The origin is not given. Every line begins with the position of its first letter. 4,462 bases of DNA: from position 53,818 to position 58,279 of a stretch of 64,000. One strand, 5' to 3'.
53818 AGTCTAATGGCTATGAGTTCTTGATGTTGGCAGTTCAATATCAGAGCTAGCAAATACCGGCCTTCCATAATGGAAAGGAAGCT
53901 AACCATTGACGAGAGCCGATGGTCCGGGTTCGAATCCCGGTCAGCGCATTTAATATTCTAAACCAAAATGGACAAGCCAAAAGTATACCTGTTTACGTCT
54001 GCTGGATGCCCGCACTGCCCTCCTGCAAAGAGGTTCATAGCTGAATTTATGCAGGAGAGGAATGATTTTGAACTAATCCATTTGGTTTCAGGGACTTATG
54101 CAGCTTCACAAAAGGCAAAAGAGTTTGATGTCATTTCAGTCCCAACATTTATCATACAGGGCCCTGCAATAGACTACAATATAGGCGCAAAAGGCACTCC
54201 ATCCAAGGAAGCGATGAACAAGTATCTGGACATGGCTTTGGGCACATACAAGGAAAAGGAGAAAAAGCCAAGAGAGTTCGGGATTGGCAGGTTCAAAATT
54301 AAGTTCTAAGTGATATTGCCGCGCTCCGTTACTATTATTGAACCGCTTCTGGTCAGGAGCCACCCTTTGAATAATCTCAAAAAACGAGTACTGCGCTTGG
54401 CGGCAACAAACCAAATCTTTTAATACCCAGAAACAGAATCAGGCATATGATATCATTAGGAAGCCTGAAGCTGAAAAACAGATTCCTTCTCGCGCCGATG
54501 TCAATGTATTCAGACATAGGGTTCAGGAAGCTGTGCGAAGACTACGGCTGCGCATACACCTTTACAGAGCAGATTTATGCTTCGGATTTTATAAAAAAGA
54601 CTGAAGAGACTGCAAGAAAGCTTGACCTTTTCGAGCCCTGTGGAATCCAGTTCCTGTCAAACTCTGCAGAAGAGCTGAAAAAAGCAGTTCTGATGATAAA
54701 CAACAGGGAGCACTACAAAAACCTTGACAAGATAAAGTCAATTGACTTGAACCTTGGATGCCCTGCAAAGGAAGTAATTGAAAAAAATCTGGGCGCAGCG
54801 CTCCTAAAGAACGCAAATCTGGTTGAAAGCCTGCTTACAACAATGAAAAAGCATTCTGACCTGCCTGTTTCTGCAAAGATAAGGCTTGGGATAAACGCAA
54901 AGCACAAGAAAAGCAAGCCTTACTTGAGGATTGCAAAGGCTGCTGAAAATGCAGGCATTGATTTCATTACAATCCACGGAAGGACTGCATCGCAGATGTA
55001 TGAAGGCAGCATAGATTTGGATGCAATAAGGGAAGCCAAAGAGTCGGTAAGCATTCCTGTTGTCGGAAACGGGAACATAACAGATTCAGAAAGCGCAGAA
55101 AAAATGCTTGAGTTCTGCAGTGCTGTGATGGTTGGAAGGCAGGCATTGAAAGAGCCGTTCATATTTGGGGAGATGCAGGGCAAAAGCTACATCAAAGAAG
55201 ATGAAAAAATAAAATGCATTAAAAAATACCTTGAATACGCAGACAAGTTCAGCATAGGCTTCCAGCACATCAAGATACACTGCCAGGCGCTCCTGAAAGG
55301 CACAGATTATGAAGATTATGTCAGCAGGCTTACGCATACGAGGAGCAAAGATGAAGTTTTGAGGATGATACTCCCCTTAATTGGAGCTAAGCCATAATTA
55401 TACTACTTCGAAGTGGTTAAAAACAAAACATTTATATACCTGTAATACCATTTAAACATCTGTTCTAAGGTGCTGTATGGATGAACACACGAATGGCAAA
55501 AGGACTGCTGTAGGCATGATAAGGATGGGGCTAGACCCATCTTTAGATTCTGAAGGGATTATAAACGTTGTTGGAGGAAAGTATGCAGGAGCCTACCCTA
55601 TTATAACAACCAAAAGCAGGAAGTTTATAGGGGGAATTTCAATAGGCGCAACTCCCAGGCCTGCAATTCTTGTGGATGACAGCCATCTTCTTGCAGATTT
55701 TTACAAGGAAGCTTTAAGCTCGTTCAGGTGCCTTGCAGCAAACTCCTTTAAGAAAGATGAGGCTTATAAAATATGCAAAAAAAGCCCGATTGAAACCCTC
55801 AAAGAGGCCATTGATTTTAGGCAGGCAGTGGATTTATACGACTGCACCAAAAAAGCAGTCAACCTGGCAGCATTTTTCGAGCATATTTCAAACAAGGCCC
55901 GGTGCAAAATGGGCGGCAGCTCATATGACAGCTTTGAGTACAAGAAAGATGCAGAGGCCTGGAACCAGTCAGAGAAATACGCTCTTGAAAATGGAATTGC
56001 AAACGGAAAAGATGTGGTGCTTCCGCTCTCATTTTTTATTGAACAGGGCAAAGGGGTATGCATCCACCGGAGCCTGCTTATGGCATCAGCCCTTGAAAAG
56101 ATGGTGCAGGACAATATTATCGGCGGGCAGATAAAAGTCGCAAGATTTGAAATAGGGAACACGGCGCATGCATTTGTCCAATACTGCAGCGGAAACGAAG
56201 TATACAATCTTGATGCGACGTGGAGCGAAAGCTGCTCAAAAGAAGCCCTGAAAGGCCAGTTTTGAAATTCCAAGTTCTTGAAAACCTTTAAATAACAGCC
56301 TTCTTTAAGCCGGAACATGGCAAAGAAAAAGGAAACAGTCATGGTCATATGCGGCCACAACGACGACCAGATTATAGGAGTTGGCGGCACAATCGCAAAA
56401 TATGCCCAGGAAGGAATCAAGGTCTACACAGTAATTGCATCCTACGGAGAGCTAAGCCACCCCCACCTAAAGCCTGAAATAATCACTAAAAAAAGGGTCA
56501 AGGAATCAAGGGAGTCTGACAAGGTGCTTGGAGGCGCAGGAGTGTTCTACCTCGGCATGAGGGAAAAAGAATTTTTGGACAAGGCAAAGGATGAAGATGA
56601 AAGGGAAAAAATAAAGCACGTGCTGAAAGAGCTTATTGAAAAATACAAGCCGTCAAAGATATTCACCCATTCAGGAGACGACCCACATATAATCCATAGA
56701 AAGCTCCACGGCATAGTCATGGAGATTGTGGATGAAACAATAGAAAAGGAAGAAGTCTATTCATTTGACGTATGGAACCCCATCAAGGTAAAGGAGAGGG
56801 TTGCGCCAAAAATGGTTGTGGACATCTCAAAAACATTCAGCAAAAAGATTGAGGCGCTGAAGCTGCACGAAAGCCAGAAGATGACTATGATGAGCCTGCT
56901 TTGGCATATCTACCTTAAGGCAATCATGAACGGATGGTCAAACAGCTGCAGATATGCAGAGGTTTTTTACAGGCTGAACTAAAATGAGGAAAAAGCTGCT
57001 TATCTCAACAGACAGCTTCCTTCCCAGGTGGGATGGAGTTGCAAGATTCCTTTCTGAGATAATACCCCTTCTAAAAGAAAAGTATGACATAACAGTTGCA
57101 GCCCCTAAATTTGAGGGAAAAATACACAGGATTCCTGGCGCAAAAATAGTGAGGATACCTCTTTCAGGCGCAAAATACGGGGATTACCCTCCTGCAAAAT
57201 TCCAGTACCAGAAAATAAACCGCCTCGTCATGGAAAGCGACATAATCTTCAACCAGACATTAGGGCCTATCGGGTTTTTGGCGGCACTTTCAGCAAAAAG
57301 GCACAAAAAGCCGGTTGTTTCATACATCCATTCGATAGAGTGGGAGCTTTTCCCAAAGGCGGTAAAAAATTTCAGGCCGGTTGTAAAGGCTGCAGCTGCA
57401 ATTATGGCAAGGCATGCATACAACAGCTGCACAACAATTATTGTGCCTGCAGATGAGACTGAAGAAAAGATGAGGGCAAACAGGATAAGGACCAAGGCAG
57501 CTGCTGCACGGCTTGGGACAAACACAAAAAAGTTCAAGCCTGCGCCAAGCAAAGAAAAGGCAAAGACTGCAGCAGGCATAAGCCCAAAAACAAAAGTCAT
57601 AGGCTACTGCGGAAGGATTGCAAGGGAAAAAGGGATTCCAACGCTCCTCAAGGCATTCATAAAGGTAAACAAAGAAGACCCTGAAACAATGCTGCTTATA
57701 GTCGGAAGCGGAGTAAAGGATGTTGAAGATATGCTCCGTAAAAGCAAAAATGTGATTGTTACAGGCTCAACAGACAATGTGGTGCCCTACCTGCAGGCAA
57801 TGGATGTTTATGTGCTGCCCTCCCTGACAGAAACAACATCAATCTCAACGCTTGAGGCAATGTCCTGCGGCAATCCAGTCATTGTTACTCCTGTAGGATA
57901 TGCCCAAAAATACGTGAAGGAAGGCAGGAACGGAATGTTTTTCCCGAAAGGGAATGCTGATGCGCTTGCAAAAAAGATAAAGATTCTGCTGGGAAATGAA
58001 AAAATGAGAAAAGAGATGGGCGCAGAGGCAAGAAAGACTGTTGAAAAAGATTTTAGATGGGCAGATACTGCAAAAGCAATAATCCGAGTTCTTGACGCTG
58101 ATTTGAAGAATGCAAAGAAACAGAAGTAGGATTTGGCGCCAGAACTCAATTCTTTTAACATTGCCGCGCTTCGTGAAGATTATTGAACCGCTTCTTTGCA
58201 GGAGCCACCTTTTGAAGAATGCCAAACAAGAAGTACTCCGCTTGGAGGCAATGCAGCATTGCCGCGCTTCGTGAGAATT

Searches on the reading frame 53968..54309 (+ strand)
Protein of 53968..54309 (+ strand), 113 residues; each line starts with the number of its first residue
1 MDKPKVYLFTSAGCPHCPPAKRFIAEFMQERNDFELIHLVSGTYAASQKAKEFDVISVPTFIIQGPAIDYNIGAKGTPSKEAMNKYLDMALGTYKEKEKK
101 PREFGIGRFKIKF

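Call 31: search_protein_families(library=pfam, proteins=[window:53968-54309:+])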
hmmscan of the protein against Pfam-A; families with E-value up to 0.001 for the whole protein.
window:53968-54309:+ (113 aa): 3 families
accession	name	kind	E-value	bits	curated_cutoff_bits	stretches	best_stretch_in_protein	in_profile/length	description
PF06764.17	DUF1223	-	2.3e-05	25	30.7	1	6-34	2-30/202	Protein of unknown function (DUF1223)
PF13192.12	Thioredoxin_3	-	7.9e-05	23.1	24.8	1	11-87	7-75/76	Thioredoxin domain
PF13462.12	Thioredoxin_4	-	0.00036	21.2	23.2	0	46-73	128-155/165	Thioredoxin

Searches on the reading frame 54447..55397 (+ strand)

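Call 31: search_protein_families(library=pfam, proteins=[window:54447-55397:+])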
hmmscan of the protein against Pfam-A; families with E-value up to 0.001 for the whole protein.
window:54447-55397:+ (316 aa): 3 families
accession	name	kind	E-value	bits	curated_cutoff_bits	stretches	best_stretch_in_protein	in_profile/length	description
PF01207.24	Dus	-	1.9e-61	208.3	20.4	1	14-302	1-299/311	Dihydrouridine synthase (Dus)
PF00977.27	His_biosynth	-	4.8e-05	23.4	23.6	1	152-244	24-116/228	Histidine biosynthesis protein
PF00724.26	Oxidored_FMN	-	0.0001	22.1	27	0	2-24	6-28/342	NADH:flavin oxidoreductase / NADH oxidase family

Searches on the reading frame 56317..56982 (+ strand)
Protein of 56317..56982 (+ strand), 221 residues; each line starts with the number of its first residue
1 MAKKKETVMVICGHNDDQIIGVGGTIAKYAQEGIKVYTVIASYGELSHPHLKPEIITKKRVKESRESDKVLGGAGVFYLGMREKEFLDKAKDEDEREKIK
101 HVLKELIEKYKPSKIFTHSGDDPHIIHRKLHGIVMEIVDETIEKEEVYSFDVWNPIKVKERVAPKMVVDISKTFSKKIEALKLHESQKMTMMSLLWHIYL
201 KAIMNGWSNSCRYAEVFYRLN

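Call 91: search_protein_families(library=pfam, proteins=[window:56317-56982:+], max_evalue=0.00001)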
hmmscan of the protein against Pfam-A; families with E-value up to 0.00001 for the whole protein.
window:56317-56982:+ (221 aa): 1 family
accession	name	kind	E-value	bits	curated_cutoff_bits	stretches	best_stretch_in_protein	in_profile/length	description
PF02585.22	PIG-L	-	6.5e-20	72.4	28.2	1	9-137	1-128/129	GlcNAc-PI de-N-acetylase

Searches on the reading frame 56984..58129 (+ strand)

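Call 31: search_protein_families(library=pfam, proteins=[window:56984-58129:+])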
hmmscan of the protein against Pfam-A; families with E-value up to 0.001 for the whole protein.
window:56984-58129:+ (381 aa): 6 families
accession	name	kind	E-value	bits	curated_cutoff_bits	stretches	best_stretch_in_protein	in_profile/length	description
PF00534.26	Glycos_transf_1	-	2.7e-36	125.1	26.4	1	190-351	2-171/172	Glycosyl transferases group 1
PF13692.12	Glyco_trans_1_4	-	1.3e-34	119.9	27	1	204-337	2-141/142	Glycosyl transferases group 1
PF13439.12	Glyco_transf_4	-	1.7e-11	44.8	28.5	1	17-168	2-154/170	Glycosyltransferase Family 4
PF13524.12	Glyco_trans_1_2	-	2.7e-10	40.8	25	1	282-367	60-143/144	Glycosyl transferase-like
PF20706.3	GT4-conflict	-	7.6e-06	25.6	26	1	179-365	172-384/385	Family 4 Glycosyltransferase in conflict systems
PF13579.12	Glyco_trans_4_4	-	5.3e-05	24.1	29.7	1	18-169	2-148/158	Glycosyl transferase 4-like domain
